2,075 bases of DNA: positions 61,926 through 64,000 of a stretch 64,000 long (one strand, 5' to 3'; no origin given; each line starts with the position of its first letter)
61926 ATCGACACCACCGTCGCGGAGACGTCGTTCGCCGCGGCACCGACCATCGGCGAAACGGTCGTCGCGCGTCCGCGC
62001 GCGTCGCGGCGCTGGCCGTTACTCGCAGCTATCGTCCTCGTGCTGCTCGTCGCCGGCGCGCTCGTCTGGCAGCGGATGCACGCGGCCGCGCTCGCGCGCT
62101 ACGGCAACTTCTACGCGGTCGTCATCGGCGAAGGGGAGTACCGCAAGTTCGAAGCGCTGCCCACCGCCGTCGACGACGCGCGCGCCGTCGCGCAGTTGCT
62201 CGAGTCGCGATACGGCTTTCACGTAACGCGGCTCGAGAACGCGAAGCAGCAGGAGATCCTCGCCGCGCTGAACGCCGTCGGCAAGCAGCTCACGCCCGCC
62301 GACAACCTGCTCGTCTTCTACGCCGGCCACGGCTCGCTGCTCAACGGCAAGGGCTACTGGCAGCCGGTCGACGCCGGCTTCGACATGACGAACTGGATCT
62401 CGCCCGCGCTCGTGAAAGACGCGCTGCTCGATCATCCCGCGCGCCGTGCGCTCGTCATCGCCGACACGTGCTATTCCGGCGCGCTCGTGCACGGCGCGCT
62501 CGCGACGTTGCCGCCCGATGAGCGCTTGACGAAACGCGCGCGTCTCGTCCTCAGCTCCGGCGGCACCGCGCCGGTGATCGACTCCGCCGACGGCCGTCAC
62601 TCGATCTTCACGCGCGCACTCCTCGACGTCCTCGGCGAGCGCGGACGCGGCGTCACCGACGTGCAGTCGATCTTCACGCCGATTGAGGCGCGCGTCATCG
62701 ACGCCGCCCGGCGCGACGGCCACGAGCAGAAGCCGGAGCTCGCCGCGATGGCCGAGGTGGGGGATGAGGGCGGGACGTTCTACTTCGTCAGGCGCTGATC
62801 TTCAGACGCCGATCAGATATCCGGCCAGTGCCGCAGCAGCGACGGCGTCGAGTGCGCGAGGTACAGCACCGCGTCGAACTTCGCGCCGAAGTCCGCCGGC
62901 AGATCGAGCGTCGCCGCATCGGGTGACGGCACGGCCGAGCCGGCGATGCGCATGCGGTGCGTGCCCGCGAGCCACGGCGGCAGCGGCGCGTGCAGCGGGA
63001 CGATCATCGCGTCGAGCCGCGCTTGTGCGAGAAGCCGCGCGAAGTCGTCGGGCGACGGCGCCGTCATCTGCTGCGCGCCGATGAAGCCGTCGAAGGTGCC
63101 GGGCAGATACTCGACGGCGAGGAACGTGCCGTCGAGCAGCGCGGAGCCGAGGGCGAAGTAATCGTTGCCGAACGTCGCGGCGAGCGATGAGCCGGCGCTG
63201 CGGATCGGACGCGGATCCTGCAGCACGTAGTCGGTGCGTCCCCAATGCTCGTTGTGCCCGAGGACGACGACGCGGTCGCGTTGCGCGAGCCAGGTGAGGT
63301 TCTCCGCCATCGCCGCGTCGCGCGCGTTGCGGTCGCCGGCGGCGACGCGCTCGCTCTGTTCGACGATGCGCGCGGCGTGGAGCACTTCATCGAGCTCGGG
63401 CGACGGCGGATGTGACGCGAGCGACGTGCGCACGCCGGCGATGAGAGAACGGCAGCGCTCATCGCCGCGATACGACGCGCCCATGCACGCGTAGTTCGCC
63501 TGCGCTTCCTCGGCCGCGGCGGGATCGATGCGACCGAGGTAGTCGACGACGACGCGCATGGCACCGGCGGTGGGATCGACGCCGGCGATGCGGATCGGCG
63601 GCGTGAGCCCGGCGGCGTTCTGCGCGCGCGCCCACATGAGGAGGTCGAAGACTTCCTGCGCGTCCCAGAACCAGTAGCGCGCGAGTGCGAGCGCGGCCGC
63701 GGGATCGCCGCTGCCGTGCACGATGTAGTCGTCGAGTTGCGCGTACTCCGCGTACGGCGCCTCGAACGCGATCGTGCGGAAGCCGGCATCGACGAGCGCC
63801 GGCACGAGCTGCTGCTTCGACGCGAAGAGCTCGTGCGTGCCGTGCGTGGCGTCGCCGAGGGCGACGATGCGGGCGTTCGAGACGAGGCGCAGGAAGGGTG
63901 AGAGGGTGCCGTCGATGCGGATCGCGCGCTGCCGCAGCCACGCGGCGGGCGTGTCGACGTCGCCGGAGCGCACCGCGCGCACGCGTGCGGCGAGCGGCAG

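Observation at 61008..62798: Transmembrane Hanks kinase fused to an extracytoplasmic, apparently active caspase-like domain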

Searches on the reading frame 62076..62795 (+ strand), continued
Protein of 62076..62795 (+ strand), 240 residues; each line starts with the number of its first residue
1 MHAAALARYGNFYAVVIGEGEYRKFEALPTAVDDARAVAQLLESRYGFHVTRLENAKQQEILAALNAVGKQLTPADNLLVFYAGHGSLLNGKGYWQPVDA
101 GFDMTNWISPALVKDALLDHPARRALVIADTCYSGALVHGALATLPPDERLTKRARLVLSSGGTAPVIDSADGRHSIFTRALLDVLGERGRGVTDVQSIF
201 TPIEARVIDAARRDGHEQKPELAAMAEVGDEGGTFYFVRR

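Call 47: find_encoding_contigs(protein=P0399, flank=8000, max_places=1)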
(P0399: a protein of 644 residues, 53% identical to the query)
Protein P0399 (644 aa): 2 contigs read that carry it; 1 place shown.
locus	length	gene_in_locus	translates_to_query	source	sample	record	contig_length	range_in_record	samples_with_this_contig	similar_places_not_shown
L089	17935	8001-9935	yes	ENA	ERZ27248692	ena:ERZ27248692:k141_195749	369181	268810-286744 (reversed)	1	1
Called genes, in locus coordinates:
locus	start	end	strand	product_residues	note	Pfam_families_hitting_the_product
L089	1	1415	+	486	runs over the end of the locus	PF02133:Transp_cyt_pur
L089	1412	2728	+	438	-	PF00860:Xan_ur_permease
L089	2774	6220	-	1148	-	PF03160:Calx-beta, PF03797:Autotransporter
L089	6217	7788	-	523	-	PF08238:Sel1, PF06818:Fez1 (weak), PF00656:Peptidase_C14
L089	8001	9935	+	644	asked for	PF00069:Pkinase, PF07714:PK_Tyr_Ser-Thr, PF17667:Pkinase_fungal, PF00656:Peptidase_C14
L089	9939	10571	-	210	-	PF06240:COXG, PF10604:Polyketide_cyc2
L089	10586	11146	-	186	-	PF11392:AllH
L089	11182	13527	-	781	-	PF01315:Ald_Xan_dh_C, PF02738:MoCoBD_1, PF20256:MoCoBD_2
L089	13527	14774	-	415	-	PF06545:AllG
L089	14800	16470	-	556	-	PF27530:HMA_AllF_N, PF02629:CoA_binding (weak), PF13607:Succ_CoA_lig (weak), PF00549:Ligase_CoA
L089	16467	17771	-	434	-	PF01425:Amidase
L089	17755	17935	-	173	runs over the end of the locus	PF00111:Fer2, PF01799:Fer2_2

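Call 48: find_encoding_contigs(protein=P0434, flank=8000, max_places=1)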
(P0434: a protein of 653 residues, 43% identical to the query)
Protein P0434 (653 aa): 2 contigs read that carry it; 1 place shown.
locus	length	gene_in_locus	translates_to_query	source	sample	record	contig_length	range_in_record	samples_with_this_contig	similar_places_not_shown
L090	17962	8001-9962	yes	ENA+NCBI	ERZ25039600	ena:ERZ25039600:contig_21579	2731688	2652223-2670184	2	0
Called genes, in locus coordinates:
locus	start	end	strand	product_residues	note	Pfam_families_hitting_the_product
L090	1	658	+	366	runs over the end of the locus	PF20434:BD-FAE (faint), PF12697:Abhydrolase_6 (weak), PF00326:Peptidase_S9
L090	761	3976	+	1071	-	PF02012:BNR (faint), PF13088:BNR_2 (faint), PF15902:Sortilin-Vps10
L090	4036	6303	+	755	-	PF01011:PQQ, PF13570:Beta-prop_ACSF4 (faint), PF00034:Cytochrom_C (weak), PF13442:Cytochrome_CBB3, PF01011:PQQ, PF13360:PQQ_2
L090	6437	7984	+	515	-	PF08238:Sel1, PF15742:DUF4686 (weak), PF00656:Peptidase_C14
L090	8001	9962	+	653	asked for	PF00069:Pkinase, PF07714:PK_Tyr_Ser-Thr, PF17667:Pkinase_fungal (weak), PF00656:Peptidase_C14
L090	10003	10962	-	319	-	PF02737:3HCDH_N, PF00725:3HCDH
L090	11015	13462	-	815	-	PF12704:MacB_PCD, PF02687:FtsX, PF12704:MacB_PCD, PF02687:FtsX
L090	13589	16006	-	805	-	PF00069:Pkinase, PF07714:PK_Tyr_Ser-Thr, PF03109:ABC1 (weak)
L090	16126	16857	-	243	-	PF07722:Peptidase_C26, PF00117:GATase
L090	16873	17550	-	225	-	PF01135:PCMT, PF00398:RrnaAD, PF13847:Methyltransf_31, PF08241:Methyltransf_11, PF13649:Methyltransf_25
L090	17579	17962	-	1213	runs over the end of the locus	PF00580:UvrD-helicase, PF13245:AAA_19, PF13361:UvrD_C, PF13538:UvrD_C_2 (faint), PF12705:PDDEXK_1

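Call 72: find_encoding_contigs(protein=P0412, flank=8000, max_places=1)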
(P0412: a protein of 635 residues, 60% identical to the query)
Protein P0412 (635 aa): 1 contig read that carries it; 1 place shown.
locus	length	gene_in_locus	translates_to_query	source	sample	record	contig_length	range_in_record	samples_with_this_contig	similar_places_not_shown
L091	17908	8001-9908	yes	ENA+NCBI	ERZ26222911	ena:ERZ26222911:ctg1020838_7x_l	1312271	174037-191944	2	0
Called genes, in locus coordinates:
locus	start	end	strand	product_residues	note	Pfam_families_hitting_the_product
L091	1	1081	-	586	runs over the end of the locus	PF00884:Sulfatase, PF01663:Phosphodiest (faint)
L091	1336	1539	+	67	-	-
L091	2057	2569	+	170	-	-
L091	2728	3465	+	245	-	PF01557:FAA_hydrolase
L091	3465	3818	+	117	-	-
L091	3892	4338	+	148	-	-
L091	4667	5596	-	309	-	PF01699:Na_Ca_ex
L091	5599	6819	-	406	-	PF00144:Beta-lactamase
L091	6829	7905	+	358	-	PF01168:Ala_racemase_N, PF14031:D-ser_dehydrat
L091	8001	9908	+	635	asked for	PF00069:Pkinase, PF07714:PK_Tyr_Ser-Thr, PF10707:YrbL-PhoP_reg (weak), PF17667:Pkinase_fungal, PF00656:Peptidase_C14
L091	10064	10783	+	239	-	PF00561:Abhydrolase_1 (weak)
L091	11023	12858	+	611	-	PF00664:ABC_membrane, PF00005:ABC_tran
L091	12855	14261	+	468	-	PF05402:PqqD (faint), PF04055:Radical_SAM, PF13353:Fer4_12, PF13186:SPASM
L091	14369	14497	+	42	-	-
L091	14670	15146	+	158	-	-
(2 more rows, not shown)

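Call 73: find_encoding_contigs(protein=P0461, flank=8000, max_places=1)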
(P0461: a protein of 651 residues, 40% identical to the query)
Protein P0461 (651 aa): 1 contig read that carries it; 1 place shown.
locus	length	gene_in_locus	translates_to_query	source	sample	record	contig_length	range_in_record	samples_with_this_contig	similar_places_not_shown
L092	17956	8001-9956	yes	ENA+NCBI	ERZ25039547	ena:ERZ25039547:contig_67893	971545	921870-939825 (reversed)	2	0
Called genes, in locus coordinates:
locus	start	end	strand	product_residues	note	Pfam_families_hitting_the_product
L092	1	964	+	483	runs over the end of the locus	-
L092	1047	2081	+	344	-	-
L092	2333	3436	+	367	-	PF01532:Glyco_hydro_47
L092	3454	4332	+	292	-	PF00188:CAP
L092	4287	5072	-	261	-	PF01209:Ubie_methyltran, PF13489:Methyltransf_23, PF05175:MTS (weak), PF13847:Methyltransf_31, PF08241:Methyltransf_11, PF08242:Methyltransf_12, PF13649:Methyltransf_25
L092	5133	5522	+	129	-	-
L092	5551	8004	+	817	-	PF03160:Calx-beta, PF02369:Big_1 (weak), PF03797:Autotransporter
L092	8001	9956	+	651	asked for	PF00069:Pkinase, PF07714:PK_Tyr_Ser-Thr, PF17667:Pkinase_fungal, PF00656:Peptidase_C14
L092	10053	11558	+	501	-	PF08238:Sel1, PF00656:Peptidase_C14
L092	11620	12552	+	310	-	-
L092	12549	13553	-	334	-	PF00941:FAD_binding_5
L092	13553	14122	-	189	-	-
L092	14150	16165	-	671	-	PF01315:Ald_Xan_dh_C, PF02738:MoCoBD_1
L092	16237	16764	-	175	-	PF14378:PAP2_3, PF01569:PAP2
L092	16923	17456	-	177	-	PF00111:Fer2, PF13085:Fer2_3 (weak), PF01799:Fer2_2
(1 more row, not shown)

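Call 74: find_encoding_contigs(protein=P0422, flank=8000, max_places=1)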
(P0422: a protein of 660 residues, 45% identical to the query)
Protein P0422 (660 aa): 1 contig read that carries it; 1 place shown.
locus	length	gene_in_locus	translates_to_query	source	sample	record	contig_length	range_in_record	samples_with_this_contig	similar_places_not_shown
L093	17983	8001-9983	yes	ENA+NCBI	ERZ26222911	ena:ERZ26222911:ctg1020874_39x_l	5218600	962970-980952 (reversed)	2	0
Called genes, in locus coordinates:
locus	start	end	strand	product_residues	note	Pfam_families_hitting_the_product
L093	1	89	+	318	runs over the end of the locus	PF02628:COX15-CtaA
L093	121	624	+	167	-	-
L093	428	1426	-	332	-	PF26233:NicX, PF02073:Peptidase_M29 (weak)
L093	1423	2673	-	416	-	PF02515:CoA_transf_3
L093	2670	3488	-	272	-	PF01047:MarR (weak), PF09339:HTH_IclR, PF12802:MarR_2 (weak), PF01614:IclR_C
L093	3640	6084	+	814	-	PF07715:Plug, PF00593:TonB_dep_Rec_b-barrel, PF14905:OMP_b-brl_3 (faint)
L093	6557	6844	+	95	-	PF00069:Pkinase (weak)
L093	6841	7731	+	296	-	PF12686:DUF3800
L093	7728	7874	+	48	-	-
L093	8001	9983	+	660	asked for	PF00069:Pkinase, PF07714:PK_Tyr_Ser-Thr, PF17667:Pkinase_fungal, PF00656:Peptidase_C14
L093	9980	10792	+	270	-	PF00561:Abhydrolase_1 (faint)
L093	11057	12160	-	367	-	PF00589:Phage_integrase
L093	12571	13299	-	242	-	PF13424:TPR_12 (faint), PF07719:TPR_2 (faint), PF13432:TPR_16 (faint)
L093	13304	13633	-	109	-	PF01381:HTH_3 (weak), PF13560:HTH_31 (weak)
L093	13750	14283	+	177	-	-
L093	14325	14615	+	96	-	-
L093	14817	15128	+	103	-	-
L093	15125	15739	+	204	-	PF01520:Amidase_3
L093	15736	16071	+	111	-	-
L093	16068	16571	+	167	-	-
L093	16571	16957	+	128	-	-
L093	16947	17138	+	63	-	-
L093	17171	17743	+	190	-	-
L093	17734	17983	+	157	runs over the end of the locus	-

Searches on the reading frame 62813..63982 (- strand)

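Call 5: search_protein_families(library=pfam, proteins=[window:62813-63982:-], max_evalue=0.01)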
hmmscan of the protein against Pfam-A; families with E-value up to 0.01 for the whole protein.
window:62813-63982:- (389 aa): 1 family
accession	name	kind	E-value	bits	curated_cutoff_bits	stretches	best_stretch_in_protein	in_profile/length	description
PF05139.19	Erythro_esteras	-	1.6e-50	173.2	26.4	1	66-377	4-357/358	Erythromycin esterase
